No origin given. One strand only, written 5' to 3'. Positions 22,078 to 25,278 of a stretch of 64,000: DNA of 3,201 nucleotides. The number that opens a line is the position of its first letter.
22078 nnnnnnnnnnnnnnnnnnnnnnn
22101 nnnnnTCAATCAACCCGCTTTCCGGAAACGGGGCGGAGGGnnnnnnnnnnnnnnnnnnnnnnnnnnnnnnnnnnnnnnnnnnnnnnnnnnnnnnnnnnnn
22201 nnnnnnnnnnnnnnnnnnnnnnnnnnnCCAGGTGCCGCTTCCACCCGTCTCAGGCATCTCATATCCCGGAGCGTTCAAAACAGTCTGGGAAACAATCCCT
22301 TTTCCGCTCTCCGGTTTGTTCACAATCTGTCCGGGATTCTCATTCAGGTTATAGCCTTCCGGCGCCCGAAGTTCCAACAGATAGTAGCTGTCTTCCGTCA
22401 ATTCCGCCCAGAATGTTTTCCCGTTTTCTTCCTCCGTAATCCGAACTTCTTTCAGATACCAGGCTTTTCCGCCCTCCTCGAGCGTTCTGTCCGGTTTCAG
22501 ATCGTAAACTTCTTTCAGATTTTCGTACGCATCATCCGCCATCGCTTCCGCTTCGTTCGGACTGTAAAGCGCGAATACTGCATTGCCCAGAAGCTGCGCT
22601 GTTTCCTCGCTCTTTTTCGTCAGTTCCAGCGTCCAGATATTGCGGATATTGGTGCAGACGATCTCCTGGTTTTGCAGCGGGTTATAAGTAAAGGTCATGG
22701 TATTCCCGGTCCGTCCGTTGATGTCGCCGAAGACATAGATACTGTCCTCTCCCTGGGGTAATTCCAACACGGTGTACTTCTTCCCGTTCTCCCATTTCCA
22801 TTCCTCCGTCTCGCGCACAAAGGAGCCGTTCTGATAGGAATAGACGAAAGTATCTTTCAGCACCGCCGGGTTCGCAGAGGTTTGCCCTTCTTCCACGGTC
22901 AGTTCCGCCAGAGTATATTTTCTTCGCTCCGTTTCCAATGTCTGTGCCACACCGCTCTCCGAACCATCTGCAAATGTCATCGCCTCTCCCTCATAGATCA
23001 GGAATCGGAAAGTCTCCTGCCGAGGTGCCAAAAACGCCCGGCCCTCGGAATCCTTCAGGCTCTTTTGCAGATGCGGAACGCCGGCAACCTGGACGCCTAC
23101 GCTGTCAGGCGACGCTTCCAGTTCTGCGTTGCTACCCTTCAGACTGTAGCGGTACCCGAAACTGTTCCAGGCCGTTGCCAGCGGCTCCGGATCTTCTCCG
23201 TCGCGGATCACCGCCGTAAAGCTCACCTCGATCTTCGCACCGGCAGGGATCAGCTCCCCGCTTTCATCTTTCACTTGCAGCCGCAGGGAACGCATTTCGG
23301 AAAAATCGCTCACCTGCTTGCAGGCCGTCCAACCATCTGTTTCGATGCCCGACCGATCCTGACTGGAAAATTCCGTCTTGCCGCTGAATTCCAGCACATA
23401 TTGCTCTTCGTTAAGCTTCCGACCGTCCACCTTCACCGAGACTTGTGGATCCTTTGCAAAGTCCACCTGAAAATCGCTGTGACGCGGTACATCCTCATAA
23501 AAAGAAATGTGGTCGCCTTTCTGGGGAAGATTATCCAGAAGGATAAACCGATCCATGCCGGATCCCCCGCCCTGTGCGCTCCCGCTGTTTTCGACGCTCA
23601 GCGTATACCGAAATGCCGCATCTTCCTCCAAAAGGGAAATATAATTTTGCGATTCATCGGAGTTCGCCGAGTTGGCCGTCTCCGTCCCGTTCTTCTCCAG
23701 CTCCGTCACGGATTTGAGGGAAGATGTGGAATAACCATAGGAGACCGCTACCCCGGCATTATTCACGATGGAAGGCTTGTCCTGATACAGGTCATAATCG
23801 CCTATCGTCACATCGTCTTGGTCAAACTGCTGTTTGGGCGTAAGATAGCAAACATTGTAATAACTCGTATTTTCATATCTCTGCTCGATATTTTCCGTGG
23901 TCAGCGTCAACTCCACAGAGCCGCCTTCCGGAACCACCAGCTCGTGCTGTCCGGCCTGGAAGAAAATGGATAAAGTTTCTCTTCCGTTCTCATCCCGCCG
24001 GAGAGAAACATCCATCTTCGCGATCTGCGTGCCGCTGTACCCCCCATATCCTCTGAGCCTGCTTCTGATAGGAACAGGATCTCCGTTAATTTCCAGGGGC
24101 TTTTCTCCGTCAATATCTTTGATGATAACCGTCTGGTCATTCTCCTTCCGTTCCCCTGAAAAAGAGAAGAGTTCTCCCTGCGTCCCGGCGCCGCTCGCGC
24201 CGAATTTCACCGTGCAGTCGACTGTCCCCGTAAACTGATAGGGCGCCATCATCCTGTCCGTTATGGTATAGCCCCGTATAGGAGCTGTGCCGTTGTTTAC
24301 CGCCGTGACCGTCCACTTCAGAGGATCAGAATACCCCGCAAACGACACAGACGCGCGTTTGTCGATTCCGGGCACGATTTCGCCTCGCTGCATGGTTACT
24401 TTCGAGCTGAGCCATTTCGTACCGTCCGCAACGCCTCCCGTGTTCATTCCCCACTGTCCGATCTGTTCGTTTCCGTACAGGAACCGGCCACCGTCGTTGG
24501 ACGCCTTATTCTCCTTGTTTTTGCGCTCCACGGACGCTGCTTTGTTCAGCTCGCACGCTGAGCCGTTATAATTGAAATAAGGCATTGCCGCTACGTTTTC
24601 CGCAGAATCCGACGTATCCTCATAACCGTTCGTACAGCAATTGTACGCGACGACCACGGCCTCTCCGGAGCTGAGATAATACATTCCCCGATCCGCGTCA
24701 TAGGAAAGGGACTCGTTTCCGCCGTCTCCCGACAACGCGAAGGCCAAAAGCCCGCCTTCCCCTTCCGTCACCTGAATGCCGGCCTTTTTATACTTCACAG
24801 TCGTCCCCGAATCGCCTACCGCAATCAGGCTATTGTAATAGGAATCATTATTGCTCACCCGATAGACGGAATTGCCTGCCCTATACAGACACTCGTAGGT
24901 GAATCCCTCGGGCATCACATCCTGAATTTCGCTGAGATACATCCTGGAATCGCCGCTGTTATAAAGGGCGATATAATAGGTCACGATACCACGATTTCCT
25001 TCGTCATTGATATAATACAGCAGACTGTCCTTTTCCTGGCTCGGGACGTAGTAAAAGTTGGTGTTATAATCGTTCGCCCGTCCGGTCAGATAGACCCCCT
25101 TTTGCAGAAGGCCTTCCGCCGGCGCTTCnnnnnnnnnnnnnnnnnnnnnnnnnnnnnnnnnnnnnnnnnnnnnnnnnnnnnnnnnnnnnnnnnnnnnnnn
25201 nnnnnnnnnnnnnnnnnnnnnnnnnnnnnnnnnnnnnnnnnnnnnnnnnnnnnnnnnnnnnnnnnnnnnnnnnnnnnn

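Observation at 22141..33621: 3,826-aa pilus-linked adhesin built from six cap+LRR+linker modules on a long Ig-like stalk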

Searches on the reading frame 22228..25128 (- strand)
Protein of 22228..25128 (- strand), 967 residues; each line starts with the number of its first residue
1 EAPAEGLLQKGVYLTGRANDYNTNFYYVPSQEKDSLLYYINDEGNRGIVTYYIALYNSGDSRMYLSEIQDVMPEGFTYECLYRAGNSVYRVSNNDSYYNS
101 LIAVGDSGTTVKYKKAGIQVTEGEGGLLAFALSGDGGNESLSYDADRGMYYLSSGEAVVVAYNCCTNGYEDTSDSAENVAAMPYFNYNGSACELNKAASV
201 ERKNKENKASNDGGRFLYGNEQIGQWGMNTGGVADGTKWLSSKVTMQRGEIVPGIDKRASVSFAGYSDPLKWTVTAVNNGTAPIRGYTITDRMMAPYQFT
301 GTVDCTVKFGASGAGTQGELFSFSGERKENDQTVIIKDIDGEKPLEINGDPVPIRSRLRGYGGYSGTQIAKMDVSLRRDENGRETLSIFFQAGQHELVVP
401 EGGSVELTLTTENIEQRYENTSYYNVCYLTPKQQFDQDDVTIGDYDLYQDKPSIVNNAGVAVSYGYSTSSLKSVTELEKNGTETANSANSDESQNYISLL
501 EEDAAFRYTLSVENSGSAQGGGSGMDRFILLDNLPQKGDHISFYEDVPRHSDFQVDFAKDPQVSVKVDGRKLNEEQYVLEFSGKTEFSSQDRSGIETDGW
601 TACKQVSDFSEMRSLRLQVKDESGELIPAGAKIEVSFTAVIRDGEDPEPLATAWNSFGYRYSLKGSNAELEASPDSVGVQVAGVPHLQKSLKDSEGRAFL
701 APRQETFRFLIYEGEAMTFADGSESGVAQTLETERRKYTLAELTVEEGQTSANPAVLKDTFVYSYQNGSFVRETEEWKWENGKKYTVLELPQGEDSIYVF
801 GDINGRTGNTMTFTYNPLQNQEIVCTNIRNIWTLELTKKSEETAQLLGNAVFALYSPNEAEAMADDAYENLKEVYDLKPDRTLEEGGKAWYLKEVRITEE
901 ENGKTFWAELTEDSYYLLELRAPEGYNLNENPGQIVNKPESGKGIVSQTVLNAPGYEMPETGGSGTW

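Call 52: predict_structure(alignment_id=A3)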
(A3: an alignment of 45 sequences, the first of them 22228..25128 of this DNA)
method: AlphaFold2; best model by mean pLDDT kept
length: 967 residues; sequences in the alignment: 45
mean_pLDDT: 86.9   pTM: 0.72
mean pLDDT of the five models: 86.9, 86.4, 85.8, 85.7, 85.5
residues with pLDDT >= 90: 506; 70-90: 382; 50-70: 61; < 50: 18
segments of 3 or more residues with pLDDT < 50: 86-94, 960-967
pLDDT, mean of each block of 10 residues (from residue 1): 82 82 64 81 81 92 93 91 53 48 76 89 89 85 92 92 89 88 86 82 67 82 81 83 88 93 88 94 91 95 91 82 90 95 96 93 73 96 96 80 92 89 94 86 89 93 83 93 93 87 92 74 87 93 88 94 95 94 92 91 92 95 91 96 88 92 88 89 92 72 90 88 86 94 90 88 93 93 92 81 76 87 86 88 91 94 90 91 91 94 86 92 90 86 75 71 43
secondary structure, 60 per line:
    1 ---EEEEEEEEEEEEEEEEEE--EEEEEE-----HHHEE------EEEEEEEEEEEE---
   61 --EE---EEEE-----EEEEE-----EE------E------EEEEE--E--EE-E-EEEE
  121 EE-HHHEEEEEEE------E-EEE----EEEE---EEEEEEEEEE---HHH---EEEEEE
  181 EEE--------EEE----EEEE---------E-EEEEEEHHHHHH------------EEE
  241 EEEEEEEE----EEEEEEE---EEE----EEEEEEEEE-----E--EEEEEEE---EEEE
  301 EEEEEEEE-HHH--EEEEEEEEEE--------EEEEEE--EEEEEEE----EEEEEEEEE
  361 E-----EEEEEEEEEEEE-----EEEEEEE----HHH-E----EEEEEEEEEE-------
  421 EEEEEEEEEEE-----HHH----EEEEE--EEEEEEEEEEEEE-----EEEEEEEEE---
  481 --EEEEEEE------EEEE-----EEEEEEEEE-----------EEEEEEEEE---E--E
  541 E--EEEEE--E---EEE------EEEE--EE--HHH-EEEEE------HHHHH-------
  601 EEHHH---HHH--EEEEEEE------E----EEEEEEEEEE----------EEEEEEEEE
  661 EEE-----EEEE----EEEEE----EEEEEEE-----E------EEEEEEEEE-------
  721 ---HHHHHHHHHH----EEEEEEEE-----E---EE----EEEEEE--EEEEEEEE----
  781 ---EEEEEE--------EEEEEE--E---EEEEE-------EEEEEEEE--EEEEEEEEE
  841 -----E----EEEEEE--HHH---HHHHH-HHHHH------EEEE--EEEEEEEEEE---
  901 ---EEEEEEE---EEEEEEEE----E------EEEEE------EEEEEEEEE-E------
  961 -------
elements in order (helices of 4 or more, strands of 3 or more residues): E4-21 E24-29 E46-57 E68-71 E77-81 E102-106 E117-122 E127-133 E142-144 E149-152 E156-165 E175-183 E192-194 E199-202 E214-219 H220-225 E238-248 E253-259 E263-265 E270-278 E287-293 E297-308 E315-324 E333-338 E341-347 E352-361 E367-378 E384-390 E404-413 E421-431 E444-448 E451-463 E469-477 E483-489 E496-499 E505-513 E525-533 E544-548 E555-557 E564-567 E578-582 H589-593 E614-620 E632-641 E652-663 E669-672 E677-681 E686-692 E705-713 H724-733 E738-745 E761-766 E769-776 E784-789 E798-803 E810-814 E822-829 E832-840 E851-856 H865-869 H871-875 E882-885 E888-897 E904-910 E914-921 E933-937 E944-952

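Call 55: fold_search(model_id=the predicted structure, library=pdb)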
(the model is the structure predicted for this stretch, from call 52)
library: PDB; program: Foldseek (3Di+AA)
matches with E <= 10: 1278; with E <= 0.001: 180
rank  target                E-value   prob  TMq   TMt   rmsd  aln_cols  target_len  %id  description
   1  2xtl_B                2.6e-13  1.00  0.12  0.23  27.7       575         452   14  Structure of the major pilus backbone protein from Streptococcus Agalactiae (released 2011-07-06)
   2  2xtl_A                3.0e-13  1.00  0.12  0.24  27.4       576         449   14  Structure of the major pilus backbone protein from Streptococcus Agalactiae (released 2011-07-06)
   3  2y1v_A                3.7e-13  1.00  0.12  0.19  28.9       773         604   10  Full length structure of RrgB Pilus protein from Streptococcus pneumoniae (released 2011-11-09)
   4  2x9y                  8.9e-12  1.00  0.12  0.24  28.0       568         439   12  STRUCTURE OF THE PILUS BACKBONE (RRGB) FROM STREPTOCOCCUS PNEUMONIAE (released 2010-06-30)
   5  2x9w                  1.3e-11  1.00  0.12  0.24  27.6       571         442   12  STRUCTURE OF THE PILUS BACKBONE (RRGB) FROM STREPTOCOCCUS PNEUMONIAE (released 2010-06-30)
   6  2x9x                  1.3e-11  1.00  0.12  0.24  27.8       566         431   12  STRUCTURE OF THE PILUS BACKBONE (RRGB) FROM STREPTOCOCCUS PNEUMONIAE (released 2010-06-30)
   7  3rpk_A                1.5e-11  1.00  0.12  0.18  28.8       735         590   11  Structure of the Full-Length Major Pilin RrgB from Streptococcus pneumoniae (released 2011-06-15)
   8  4mmx_A                7.0e-11  1.00  0.12  0.13  26.8       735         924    8  Integrin AlphaVBeta3 ectodomain bound to the tenth domain of Fibronectin (released 2014-03-26)
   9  6avq_A                2.0e-10  1.00  0.13  0.13  26.4       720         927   10  The Therapeutic Antibody LM609 Selectively Inhibits Ligand Binding to Human alpha-V beta-3 Integrin via Steric Hindran (released 2017-11-01)
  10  8xei_A                2.0e-10  1.00  0.12  0.13  26.8       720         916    9  Cryo-EM structure of integrin ITGAV/ITGB3 complex, conformation 1 (released 2024-12-18)
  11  4g1m_A                2.4e-10  1.00  0.12  0.13  26.2       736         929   10  Re-refinement of alpha V beta 3 structure (released 2012-12-12)
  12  6avu_A                3.7e-10  1.00  0.13  0.14  25.8       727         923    9  Human alpha-V beta-3 Integrin (open conformation) in complex with the therapeutic antibody LM609 (released 2017-11-01)
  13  8zdg_A                3.7e-10  1.00  0.12  0.13  26.1       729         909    8  Cryo-EM structure of the integrin avb3 with CWHM-12, conformation 1 (released 2025-10-22)
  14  3ije_A                4.0e-10  1.00  0.12  0.13  25.6       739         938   10  Crystal structure of the complete integrin alhaVbeta3 ectodomain plus an Alpha/beta transmembrane fragment (released 2009-09-29)
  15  4hss_B                4.9e-10  1.00  0.12  0.28  26.5       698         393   10  Structure of the Full-Length Major Pilin SpaD from Corynebacterium diphtheriae (released 2013-11-13)
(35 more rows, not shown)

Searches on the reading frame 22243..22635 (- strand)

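Call 59: search_protein_families(library=pfam, proteins=[window:22243-22635:-], max_evalue=1)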
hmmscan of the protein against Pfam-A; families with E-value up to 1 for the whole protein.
window:22243-22635:- (131 aa): 1 family
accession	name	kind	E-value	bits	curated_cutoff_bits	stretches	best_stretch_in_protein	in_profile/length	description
PF17802.7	SpaA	-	1.4e-10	41.7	23.1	1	3-105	3-75/91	Prealbumin-like fold domain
